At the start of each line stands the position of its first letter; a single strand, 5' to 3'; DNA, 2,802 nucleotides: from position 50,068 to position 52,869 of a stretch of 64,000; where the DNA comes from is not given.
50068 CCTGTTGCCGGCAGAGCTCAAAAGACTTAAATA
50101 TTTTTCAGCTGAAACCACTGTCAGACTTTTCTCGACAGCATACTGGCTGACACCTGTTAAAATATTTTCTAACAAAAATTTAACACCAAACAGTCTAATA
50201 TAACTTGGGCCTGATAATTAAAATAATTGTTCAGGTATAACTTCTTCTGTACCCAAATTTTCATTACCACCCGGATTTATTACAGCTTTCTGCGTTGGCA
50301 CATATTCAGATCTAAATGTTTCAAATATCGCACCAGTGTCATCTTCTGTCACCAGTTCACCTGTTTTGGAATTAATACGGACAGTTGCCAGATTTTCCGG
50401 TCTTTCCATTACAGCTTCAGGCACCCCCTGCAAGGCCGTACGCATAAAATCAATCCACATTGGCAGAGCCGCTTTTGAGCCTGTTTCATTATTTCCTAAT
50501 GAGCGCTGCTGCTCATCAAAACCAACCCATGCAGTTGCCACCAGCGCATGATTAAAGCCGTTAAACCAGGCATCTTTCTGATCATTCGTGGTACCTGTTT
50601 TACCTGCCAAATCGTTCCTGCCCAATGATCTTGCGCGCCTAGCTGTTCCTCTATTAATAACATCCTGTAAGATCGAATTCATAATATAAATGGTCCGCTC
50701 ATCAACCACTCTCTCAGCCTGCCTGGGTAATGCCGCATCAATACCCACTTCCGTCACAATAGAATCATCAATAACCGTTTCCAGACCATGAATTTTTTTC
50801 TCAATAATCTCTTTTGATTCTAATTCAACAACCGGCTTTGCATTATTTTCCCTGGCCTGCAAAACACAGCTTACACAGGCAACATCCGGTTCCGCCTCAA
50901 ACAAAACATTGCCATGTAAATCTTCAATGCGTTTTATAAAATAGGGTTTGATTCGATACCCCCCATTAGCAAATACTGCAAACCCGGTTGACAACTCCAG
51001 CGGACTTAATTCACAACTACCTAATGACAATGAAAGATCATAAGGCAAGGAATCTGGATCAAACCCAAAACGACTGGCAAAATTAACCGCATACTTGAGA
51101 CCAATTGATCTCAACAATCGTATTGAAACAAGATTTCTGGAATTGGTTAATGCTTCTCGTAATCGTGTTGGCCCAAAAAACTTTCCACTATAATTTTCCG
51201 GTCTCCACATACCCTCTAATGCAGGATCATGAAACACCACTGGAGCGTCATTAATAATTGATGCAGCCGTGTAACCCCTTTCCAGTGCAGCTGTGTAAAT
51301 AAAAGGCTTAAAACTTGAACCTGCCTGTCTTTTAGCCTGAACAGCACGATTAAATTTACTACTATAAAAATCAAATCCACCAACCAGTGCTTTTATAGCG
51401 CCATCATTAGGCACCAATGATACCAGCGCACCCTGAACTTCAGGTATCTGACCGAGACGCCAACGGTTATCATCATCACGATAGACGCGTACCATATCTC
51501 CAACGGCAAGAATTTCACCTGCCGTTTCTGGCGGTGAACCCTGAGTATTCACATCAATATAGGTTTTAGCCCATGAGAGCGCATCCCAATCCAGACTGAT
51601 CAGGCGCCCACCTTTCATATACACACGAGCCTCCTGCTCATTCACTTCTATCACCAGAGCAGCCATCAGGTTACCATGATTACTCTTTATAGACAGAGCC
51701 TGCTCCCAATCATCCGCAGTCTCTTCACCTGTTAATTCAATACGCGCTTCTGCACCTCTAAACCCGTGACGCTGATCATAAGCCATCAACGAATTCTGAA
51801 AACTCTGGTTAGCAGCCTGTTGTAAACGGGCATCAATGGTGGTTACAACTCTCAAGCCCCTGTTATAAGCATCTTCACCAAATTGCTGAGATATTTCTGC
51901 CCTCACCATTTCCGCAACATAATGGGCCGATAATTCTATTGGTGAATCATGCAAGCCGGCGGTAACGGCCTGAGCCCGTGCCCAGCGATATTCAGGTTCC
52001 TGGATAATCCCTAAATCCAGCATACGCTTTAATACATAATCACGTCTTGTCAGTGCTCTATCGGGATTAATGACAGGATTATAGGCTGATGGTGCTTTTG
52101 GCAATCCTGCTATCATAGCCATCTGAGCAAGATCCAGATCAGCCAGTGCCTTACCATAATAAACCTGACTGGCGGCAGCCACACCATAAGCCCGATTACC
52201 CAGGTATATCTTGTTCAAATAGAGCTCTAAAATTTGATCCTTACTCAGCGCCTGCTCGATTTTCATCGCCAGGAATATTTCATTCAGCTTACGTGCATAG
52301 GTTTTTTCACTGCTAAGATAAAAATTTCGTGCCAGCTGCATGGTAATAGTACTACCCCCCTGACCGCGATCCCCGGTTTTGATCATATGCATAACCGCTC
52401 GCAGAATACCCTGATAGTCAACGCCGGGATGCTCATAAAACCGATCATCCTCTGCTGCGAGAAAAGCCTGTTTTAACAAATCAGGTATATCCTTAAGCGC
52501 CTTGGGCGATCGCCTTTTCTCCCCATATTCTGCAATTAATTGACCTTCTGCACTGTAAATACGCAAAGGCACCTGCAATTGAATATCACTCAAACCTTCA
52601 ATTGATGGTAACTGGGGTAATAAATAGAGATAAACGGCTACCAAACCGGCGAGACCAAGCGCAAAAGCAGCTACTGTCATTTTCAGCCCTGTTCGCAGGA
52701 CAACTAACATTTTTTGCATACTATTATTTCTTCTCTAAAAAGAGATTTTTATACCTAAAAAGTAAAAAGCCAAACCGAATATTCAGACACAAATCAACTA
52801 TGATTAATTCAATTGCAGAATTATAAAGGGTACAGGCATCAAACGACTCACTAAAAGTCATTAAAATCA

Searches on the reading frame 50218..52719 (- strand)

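Call 51: search_protein_families(library=pfam, proteins=[window:50218-52719:-], max_evalue=0.00001)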
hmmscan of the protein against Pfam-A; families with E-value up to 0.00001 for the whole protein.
window:50218-52719:- (833 aa): 3 families
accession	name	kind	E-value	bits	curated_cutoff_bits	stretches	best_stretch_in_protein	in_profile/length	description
PF00912.28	Transgly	-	1e-67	227.4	27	1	59-233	2-177/178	Transglycosylase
PF17092.11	PCB_OB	-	4.2e-28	98.8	27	1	320-428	1-111/111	Penicillin-binding protein OB-like domain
PF00905.27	Transpeptidase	-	1.2e-23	84.2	22.1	1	431-722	2-264/299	Penicillin binding protein transpeptidase domain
